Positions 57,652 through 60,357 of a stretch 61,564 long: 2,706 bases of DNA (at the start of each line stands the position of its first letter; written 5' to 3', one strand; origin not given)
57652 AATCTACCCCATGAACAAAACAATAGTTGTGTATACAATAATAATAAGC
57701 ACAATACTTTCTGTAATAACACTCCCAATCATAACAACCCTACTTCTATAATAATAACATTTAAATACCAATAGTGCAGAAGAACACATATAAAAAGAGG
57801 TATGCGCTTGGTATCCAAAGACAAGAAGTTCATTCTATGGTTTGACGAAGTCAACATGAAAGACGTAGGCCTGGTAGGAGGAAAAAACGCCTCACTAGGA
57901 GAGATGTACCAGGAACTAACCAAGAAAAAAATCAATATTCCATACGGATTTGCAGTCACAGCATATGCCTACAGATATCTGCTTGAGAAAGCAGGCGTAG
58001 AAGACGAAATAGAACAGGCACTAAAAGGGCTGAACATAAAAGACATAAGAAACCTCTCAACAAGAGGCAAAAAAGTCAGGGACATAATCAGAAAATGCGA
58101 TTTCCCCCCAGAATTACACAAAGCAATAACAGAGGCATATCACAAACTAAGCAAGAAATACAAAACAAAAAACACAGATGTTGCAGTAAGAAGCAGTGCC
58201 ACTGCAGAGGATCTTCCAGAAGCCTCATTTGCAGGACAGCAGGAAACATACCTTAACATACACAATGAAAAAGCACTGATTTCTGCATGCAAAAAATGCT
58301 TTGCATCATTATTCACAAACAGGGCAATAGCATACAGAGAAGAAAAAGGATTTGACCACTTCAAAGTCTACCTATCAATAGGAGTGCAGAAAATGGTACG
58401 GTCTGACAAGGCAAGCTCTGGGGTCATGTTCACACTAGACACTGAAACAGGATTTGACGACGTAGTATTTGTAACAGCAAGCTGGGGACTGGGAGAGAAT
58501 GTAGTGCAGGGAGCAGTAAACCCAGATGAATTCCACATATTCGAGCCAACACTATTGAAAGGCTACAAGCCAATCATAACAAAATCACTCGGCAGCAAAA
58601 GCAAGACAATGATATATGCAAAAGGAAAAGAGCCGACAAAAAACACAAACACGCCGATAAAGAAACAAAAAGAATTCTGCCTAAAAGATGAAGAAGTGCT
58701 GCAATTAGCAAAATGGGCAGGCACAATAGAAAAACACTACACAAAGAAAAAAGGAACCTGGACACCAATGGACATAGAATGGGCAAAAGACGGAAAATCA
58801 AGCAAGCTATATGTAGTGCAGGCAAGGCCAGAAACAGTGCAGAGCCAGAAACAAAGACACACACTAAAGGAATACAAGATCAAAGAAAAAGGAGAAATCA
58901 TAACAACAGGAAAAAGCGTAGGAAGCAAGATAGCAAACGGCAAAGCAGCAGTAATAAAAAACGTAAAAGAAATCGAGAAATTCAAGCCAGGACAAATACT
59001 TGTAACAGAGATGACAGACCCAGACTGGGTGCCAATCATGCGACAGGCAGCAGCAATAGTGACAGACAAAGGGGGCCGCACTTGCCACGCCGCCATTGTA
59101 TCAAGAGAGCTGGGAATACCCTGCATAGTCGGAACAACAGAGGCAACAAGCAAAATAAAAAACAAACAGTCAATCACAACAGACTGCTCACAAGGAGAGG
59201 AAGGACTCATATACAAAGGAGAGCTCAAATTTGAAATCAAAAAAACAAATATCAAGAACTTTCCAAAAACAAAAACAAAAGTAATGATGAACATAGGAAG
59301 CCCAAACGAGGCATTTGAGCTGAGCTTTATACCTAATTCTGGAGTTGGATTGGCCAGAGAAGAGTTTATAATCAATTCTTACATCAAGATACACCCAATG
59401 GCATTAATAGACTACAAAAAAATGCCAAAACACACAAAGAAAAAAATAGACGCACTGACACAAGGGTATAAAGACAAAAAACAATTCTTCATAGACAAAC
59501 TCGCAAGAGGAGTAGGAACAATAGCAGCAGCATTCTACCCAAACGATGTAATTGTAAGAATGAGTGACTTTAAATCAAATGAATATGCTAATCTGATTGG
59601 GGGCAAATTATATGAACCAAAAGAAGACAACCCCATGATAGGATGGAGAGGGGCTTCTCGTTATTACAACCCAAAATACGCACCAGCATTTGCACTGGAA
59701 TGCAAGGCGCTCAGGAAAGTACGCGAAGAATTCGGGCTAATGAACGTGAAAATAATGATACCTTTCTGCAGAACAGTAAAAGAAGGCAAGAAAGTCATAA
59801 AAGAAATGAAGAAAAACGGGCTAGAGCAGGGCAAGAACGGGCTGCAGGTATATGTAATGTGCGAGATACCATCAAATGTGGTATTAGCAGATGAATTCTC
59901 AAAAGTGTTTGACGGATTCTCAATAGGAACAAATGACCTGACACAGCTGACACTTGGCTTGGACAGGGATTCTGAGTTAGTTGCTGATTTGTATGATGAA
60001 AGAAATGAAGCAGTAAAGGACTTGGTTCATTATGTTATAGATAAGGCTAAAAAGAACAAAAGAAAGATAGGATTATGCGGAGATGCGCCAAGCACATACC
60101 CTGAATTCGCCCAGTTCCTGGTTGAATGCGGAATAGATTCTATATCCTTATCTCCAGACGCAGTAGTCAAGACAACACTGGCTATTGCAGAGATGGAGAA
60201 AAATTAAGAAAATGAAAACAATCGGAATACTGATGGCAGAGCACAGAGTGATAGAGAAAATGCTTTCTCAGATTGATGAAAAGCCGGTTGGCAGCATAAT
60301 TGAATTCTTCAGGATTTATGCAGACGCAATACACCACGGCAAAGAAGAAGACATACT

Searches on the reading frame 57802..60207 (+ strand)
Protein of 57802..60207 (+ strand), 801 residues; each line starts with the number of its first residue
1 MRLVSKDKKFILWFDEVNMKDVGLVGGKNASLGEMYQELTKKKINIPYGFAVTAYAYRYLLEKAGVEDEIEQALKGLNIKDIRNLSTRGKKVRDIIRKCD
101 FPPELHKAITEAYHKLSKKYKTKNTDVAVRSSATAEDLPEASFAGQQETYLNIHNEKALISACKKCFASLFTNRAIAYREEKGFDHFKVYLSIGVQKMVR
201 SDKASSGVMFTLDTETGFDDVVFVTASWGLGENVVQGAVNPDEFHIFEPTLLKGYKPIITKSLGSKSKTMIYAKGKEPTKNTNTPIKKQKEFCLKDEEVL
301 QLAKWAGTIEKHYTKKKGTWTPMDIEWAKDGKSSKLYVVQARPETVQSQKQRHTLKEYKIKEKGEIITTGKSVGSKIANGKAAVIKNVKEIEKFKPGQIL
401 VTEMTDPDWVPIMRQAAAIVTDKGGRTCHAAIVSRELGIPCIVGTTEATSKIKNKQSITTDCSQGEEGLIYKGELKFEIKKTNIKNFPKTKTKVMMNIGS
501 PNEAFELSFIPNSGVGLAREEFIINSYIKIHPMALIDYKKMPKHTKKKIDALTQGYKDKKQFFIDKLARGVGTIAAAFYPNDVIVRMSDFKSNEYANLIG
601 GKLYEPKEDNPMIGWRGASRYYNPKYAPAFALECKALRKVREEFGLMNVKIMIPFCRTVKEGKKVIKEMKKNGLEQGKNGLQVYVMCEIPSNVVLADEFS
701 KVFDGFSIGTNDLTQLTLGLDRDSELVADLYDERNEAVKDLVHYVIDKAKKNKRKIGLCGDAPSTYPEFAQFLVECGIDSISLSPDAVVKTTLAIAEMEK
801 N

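Call 76: search_protein_families(library=pfam, proteins=[window:57802-60207:+], max_evalue=0.0001)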
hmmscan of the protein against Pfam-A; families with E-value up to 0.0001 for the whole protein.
window:57802-60207:+ (801 aa): 3 families
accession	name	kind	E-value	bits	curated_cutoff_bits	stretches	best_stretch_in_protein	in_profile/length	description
PF01326.24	PPDK_N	-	2.3e-125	418.7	27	1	23-357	2-323/328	Pyruvate phosphate dikinase, AMP/ATP-binding domain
PF02896.24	PEP-utilizers_C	-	1.3e-63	215.3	22.8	1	487-798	15-291/293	PEP-utilising enzyme, PEP-binding domain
PF00391.29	PEP-utilizers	-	8.9e-29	99.4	23.1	1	394-465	1-72/72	PEP-utilising enzyme, mobile domain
